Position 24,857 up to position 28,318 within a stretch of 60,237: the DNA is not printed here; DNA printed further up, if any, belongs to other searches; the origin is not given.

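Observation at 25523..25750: Two octamer arrays in frame inside dnaE2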

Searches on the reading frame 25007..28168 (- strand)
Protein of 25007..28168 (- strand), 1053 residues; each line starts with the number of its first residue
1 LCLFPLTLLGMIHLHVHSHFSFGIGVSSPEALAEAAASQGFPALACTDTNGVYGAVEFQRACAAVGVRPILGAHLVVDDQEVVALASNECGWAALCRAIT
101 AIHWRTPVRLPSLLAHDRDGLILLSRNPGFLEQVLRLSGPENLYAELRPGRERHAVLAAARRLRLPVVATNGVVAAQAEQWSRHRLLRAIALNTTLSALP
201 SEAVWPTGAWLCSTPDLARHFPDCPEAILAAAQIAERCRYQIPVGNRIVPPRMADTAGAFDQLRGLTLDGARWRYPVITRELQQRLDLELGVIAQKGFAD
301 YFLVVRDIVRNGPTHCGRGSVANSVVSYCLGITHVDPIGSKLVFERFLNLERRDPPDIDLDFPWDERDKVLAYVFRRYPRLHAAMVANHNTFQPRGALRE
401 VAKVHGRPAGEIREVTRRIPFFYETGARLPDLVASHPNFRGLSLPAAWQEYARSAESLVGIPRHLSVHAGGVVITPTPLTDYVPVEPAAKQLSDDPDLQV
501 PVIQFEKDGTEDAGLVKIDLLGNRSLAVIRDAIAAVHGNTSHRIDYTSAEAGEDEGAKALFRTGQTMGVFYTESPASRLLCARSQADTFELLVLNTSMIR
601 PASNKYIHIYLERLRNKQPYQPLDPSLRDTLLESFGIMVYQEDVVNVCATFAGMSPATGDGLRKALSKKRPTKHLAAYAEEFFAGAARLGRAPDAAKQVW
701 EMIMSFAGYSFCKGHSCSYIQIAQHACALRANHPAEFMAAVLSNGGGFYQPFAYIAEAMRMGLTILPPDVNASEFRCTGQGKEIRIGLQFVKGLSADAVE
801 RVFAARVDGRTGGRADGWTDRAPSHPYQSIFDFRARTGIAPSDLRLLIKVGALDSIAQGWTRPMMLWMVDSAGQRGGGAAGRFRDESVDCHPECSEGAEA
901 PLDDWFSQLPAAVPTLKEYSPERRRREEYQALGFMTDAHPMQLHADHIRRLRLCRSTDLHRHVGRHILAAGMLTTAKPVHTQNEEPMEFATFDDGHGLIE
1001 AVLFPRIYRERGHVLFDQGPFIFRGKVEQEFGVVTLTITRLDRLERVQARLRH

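Call 6: search_protein_families(library=pfam, proteins=[window:25007-28168:-])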
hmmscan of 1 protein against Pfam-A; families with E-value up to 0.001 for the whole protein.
window:25007-28168:- (1053 aa): 4 families
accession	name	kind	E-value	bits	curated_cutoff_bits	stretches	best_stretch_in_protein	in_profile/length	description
PF07733.18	DNA_pol3_alpha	-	2.3e-67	227.8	23.9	1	262-522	2-260/260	Bacterial DNA polymerase III alpha NTPase domain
PF17657.6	DNA_pol3_finger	-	4.6e-27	94.8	22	1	526-688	2-164/166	Bacterial DNA polymerase III alpha subunit finger domain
PF02811.25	PHP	-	2.2e-19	70.8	26.4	1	13-125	1-122/164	PHP domain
PF14579.12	HHH_6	-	7.3e-16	58.6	25.6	1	762-857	1-84/90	Helix-hairpin-helix motif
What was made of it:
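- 25007..28168 (-): DnaE2-like PolIII alpha homologue. The ORF is 1053 codons. The called product P0001 is 1043 aa, so its start is about 10 codons in. Pfam finds PHP, DNA_pol3_alpha, finger and HHH_6 (call 6).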

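Call 7: search_protein_families(library=ncbifam, proteins=[window:25007-28168:-])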
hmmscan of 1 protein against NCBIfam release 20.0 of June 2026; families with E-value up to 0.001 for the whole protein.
window:25007-28168:- (1053 aa): 14 families
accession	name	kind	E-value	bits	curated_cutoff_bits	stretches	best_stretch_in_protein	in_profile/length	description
NF004226.0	PRK05673.1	equivalog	5.2e-179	597.5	1002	1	11-1049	6-1067/1146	DNA polymerase III subunit alpha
NF004225.0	PRK05672.1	subfamily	4.5e-165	551.4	939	1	12-1051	7-1039/1047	error-prone DNA polymerase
TIGR00594.1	polc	superfamily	1e-157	527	434.35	2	153-1004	182-1022/1022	DNA polymerase III subunit alpha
NF005298.0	PRK06826.1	equivalog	1.8e-152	509.5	1260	2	156-1031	191-1059/1151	DNA polymerase III subunit alpha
NF005377.0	PRK06920.1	equivalog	2.3e-132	442.9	1806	2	157-1049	177-1028/1108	DNA polymerase III subunit alpha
NF005582.0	PRK07279.1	equivalog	6.6e-120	401.8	1279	1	13-799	4-763/1033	DNA polymerase III subunit alpha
NF005516.0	PRK07135.1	equivalog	1.9e-108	364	1084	2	281-806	252-774/974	DNA polymerase III DnaE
NF005617.0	PRK07374.1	equivalog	2.2e-106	357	1653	2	227-1047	268-1083/1170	DNA polymerase III subunit alpha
NF004550.0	PRK05898.1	equivalog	1.7e-90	304.5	1182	2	281-855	253-808/971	DNA polymerase III subunit alpha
NF007079.0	PRK09532.1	equivalog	2.3e-65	221.3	1525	2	278-713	323-778/876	DNA polymerase III subunit alpha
NF005616.0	PRK07373.1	equivalog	7.8e-32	110.4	646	1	707-1048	34-364/449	DNA polymerase III subunit alpha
NF001688.0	PRK00448.1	equivalog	3.3e-16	58.1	873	2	231-338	804-913/1445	PolC-type DNA polymerase III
TIGR01405.1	polC_Gram_pos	equivalog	4.6e-13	47.8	1043.45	1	232-338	570-678/1211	DNA polymerase III subunit alpha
NF041577.1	nside_bi_sphtase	equivalog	9e-05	21.8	400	1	12-78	4-68/276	3',5'-nucleoside bisphosphate phosphatase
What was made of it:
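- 25007..28168 (-): NCBIfam scores are below both the DnaE1 and the error-prone cut-offs (call 7).
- On DnaE2 (error-prone PolIII alpha homologue): The DnaE1 equivalog NF004226 also fails, at 597 against 1002 (call 7).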

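Call 9: find_homologous_proteins(query=window:25007-28168:-, max_evalue=1e-30)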
Query window:25007-28168:- (1053 aa): 5152 proteins with E <= 1e-30 among 8000 candidates; the best 120 are listed.
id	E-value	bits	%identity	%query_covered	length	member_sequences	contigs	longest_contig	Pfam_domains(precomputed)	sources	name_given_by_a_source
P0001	0.0e+0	2413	100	99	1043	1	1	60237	PF02811.27,PF14579.13,PF17657.7,PF07733.19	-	-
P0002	0.0e+0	1998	84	99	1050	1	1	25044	PF02811.27,PF14579.13,PF17657.7,PF07733.19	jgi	jgi:DNA-directed DNA polymerase III PolC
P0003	0.0e+0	1996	84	99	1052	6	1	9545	PF02811.27,PF14579.13,PF17657.7,PF07733.19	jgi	jgi:DNA-directed DNA polymerase III PolC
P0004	0.0e+0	1995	84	99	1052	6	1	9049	PF02811.27,PF14579.13,PF17657.7,PF07733.19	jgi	jgi:DNA-directed DNA polymerase III PolC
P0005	0.0e+0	1989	83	99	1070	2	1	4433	PF02811.27,PF14579.13,PF17657.7,PF07733.19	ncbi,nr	ncbi:MAG TPA: DNA polymerase III subunit alpha [Gemmatimonadales bacterium]|nr:DNA polymerase III su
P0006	0.0e+0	1967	82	99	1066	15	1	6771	PF02811.27,PF14579.13,PF17657.7,PF07733.19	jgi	-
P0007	0.0e+0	1964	82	99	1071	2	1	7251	PF02811.27,PF14579.13,PF17657.7,PF07733.19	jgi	jgi:DNA polymerase III alpha subunit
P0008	0.0e+0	1957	83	99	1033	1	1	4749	PF02811.27,PF14579.13,PF17657.7,PF07733.19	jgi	jgi:DNA-directed DNA polymerase III PolC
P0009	0.0e+0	1955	81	99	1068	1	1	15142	PF02811.27,PF14579.13,PF17657.7,PF07733.19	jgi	jgi:DNA polymerase III alpha subunit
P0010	0.0e+0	1952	81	99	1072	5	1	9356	PF02811.27,PF14579.13,PF17657.7,PF07733.19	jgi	jgi:error-prone DNA polymerase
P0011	0.0e+0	1951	80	99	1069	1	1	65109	PF02811.27,PF14579.13,PF17657.7,PF07733.19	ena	-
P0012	0.0e+0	1945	82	99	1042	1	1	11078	PF02811.27,PF14579.13,PF17657.7,PF07733.19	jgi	jgi:DNA-directed DNA polymerase III PolC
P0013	0.0e+0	1934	81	99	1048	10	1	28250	PF02811.27,PF14579.13,PF17657.7,PF07733.19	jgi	jgi:DNA-directed DNA polymerase III PolC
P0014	0.0e+0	1923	81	99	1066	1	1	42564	PF02811.27,PF14579.13,PF17657.7,PF07733.19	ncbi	-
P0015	0.0e+0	1916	79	99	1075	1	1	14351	PF02811.27,PF14579.13,PF17657.7,PF07733.19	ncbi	-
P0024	0.0e+0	1891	80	99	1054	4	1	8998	PF02811.27,PF14579.13,PF17657.7,PF07733.19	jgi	jgi:error-prone DNA polymerase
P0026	0.0e+0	1891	81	99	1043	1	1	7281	PF02811.27,PF14579.13,PF17657.7,PF07733.19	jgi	jgi:DNA-directed DNA polymerase III PolC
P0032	0.0e+0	1882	79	99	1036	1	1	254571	PF02811.27,PF14579.13,PF17657.7,PF07733.19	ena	-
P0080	0.0e+0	1852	79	98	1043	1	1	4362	PF02811.27,PF14579.13,PF17657.7,PF07733.19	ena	-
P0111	0.0e+0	1824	76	99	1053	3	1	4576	PF02811.27,PF14579.13,PF17657.7,PF07733.19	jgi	jgi:DNA-directed DNA polymerase III PolC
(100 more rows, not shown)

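Call 18: find_encoding_contigs(protein=P0001, flank=10000, max_places=3)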
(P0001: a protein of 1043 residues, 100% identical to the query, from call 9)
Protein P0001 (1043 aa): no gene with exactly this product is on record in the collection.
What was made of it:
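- Tried and rejected: Look-up of the window protein's own contig found nothing on record (call 18).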

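Call 19: find_related_loci(query=P0001, collection=genome_contigs, flank=10000)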
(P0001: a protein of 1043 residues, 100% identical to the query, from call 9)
Query P0001 (1043 aa) in genome_contigs; peptide patterns used: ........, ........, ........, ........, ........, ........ (x = any residue, [..] = any of these).
372 stretches matched a pattern; 310 encode a relative of the query (tblastn E <= 1e-3); the best 80 are kept; 80 distinct loci.
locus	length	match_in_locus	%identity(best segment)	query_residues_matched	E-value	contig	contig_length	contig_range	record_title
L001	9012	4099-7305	82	1-1042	0e+0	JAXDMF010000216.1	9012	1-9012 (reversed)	MAG: Gemmatimonadales bacterium isolate BP_635 scaffold_6664557, whole genome shotgun sequence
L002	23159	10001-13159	79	3-1041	0e+0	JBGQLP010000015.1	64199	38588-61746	MAG: Gemmatimonadota bacterium isolate OBJ2_061818_050_35 k141_255662_length_64199_cov_28.2773, whole genome shotgun seq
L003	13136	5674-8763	77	1-1036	0e+0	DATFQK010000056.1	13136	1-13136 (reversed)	MAG TPA_asm: Gemmatimonadales bacterium isolate SMAG_U9327 k141_1581828, whole genome shotgun sequence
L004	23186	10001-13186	77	1-1036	0e+0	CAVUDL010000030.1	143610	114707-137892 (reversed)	MAG: uncultured Gemmatimonadales bacterium isolate MFD02840.bin.1.159 genome assembly, contig: contig_69897, whole genom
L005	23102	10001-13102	79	3-1040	0e+0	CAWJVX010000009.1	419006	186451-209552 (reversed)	MAG: uncultured Gemmatimonadales bacterium isolate MFD09206.bin.1.39 genome assembly, contig: contig_3947, whole genome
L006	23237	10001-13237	77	1-1040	0e+0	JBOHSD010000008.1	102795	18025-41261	MAG: Gemmatimonadales bacterium isolate SD8036_maxbin2.bin.21_sub NODE_39_length_102795_cov_2.522198, whole genome shotg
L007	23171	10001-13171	78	3-1040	0e+0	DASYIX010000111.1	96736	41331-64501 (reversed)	MAG TPA_asm: Gemmatimonadales bacterium isolate SMAG_U4280 k141_2321005, whole genome shotgun sequence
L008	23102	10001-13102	79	3-1042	0e+0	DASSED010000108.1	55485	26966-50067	MAG TPA_asm: Gemmatimonadales bacterium isolate SMAG_U968 k141_779571, whole genome shotgun sequence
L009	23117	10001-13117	77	3-1036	0e+0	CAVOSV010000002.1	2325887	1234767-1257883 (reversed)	MAG: uncultured Gemmatimonadales bacterium isolate MFD00392.bin.1.1 genome assembly, contig: contig_4921, whole genome s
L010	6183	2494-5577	75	3-1036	0e+0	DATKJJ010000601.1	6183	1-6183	MAG TPA_asm: Gemmatimonadales bacterium isolate SMAG_U14627 k141_520700, whole genome shotgun sequence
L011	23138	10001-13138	77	3-1041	0e+0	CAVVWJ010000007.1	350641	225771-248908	MAG: uncultured Gemmatimonadales bacterium isolate MFD07737.bin.1.47 genome assembly, contig: contig_5895, whole genome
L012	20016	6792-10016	75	1-1043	0e+0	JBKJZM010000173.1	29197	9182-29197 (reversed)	MAG: Gemmatimonadales bacterium isolate swi_bin.243 S1Ck127_13050326_flag_0_multi_11.1940_len_29197, whole genome shotgu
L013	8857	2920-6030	77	3-1041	0e+0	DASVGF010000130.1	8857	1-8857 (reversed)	MAG TPA_asm: Gemmatimonadales bacterium isolate SMAG_U2108 k141_717544, whole genome shotgun sequence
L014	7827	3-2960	80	46-1041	0e+0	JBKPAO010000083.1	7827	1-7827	MAG: Gemmatimonadota bacterium isolate GB_HAYS_MAG_00001 GB_HAYS_000000116773, whole genome shotgun sequence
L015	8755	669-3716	77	3-1040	0e+0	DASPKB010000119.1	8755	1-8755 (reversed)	MAG TPA_asm: Gemmatimonadales bacterium isolate SMAG_U12025 k141_2001724, whole genome shotgun sequence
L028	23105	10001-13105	69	1-1035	0e+0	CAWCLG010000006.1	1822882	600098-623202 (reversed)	MAG: uncultured Gemmatimonadales bacterium isolate MFD03602.bin.2.71 genome assembly, contig: contig_4753, whole genome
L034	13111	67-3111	68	3-1043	0e+0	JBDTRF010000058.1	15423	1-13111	MAG: Gemmatimonadota bacterium isolate cluster3_bin.24 NODE_14953_length_15423_cov_7.628839, whole genome shotgun sequen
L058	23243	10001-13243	65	1-1037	0e+0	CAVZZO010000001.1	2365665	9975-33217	MAG: uncultured Gemmatimonadales bacterium isolate MFD01721.bin.1.83 genome assembly, contig: contig_14833, whole genome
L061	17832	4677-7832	66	3-1040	0e+0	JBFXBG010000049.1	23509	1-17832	MAG: Gemmatimonadales bacterium isolate CA_2019_TPBS_40 NODE_10295_length_23509_cov_4.698529_TPBS, whole genome shotgun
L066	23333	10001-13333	62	1-1040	0e+0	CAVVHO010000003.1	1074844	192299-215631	MAG: uncultured Gemmatimonadales bacterium isolate MFD02242.bin.1.342 genome assembly, contig: contig_327, whole genome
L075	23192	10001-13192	63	1-1037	0e+0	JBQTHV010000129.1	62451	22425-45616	MAG: Gemmatimonadales bacterium isolate SAR210 c_000000100953, whole genome shotgun sequence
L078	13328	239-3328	64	3-1040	0e+0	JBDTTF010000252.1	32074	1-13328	MAG: Gemmatimonadota bacterium isolate cluster3_bin.29 NODE_4047_length_32074_cov_17.744714, whole genome shotgun sequen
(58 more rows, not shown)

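Call 48: find_related_loci(query=P0001, collection=metagenome_contigs, flank=7000)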
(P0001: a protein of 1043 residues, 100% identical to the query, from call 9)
Query P0001 (1043 aa) in metagenome_contigs; peptide patterns used: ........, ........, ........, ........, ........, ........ (x = any residue, [..] = any of these).
360 stretches matched a pattern; 252 encode a relative of the query (tblastn E <= 1e-3); the best 80 are kept; 80 distinct loci.
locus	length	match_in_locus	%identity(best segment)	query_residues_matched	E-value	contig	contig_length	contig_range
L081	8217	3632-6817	83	3-1042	0e+0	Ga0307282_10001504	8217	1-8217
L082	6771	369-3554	82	3-1042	0e+0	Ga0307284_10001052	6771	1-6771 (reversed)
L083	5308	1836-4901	79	3-1038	0e+0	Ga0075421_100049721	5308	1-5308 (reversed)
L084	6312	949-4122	77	1-1036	0e+0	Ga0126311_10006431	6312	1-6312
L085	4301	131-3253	79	1-1040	0e+0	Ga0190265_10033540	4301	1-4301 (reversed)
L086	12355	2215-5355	76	1-1040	0e+0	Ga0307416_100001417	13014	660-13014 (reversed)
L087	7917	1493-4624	78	1-1043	0e+0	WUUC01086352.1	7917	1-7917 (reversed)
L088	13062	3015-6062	77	2-1036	0e+0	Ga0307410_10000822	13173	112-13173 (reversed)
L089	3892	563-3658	78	1-1043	0e+0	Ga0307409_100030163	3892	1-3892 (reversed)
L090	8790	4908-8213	76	1-1040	0e+0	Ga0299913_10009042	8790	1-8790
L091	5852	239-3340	77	3-1038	0e+0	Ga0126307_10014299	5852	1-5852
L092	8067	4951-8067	75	1-994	0e+0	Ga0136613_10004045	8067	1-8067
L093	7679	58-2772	79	99-1036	0e+0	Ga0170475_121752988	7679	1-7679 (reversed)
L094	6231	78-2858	79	104-1040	0e+0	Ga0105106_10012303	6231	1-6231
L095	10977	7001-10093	70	3-1041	0e+0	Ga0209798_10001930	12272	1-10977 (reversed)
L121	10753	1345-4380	68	1-1043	0e+0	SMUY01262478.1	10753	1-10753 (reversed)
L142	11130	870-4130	67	1-1043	0e+0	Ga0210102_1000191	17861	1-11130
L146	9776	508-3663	63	3-1043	0e+0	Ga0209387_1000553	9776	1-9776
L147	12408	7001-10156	63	3-1043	0e+0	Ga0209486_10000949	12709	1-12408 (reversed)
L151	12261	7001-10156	63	3-1043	0e+0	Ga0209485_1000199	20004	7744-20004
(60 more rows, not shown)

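Call 69: search_protein_families(library=pfam, proteins=[L005:15738-16745:-, L028:17026-18906:+, L061:14720-16600:+, L075:19885-20871:+, L078:5050-6735:+, L075:1134-3002:+, L058:4319-5917:+, L066:2929-3813:-, L066:3908-4882:-, L058:16638-17561:+], max_evalue=0.001)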
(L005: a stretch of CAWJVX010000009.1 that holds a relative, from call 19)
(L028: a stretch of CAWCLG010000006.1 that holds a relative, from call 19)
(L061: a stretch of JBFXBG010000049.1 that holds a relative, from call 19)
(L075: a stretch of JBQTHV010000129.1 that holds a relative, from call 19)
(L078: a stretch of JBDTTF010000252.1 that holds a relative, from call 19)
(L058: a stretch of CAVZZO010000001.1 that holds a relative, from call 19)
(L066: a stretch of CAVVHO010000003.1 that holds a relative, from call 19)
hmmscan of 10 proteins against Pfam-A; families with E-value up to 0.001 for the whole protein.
L005:15738-16745:- (336 aa): 1 family
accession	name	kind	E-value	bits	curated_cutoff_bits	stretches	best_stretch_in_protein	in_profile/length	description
PF04199.19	Cyclase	-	7.3e-26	91.5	23.1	1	122-277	1-141/142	Putative cyclase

L028:17026-18906:+ (627 aa): 0 families

L061:14720-16600:+ (627 aa): 0 families

L075:19885-20871:+ (329 aa): 0 families

L078:5050-6735:+ (562 aa): 2 families
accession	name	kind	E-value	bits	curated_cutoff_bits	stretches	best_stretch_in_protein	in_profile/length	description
PF01979.26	Amidohydro_1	-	1.5e-19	70.9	25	1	434-542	228-344/345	Amidohydrolase family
PF07969.17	Amidohydro_3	-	2e-14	54.4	29.7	1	414-541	332-469/472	Amidohydrolase family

L075:1134-3002:+ (623 aa): 2 families
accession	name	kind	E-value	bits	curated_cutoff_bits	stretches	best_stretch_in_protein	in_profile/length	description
PF01944.22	SpoIIM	-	7.2e-35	120.8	26.9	1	400-581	1-162/163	Stage II sporulation protein M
PF06271.18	RDD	-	6.9e-19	68.9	24.1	1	45-167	2-137/137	RDD family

L058:4319-5917:+ (533 aa): 1 family
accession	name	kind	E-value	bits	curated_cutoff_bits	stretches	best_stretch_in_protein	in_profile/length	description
PF04055.27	Radical_SAM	-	2.5e-13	51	29.5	1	205-426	2-158/166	Radical SAM superfamily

L066:2929-3813:- (295 aa): 0 families

L066:3908-4882:- (325 aa): 0 families

L058:16638-17561:+ (308 aa): 0 families
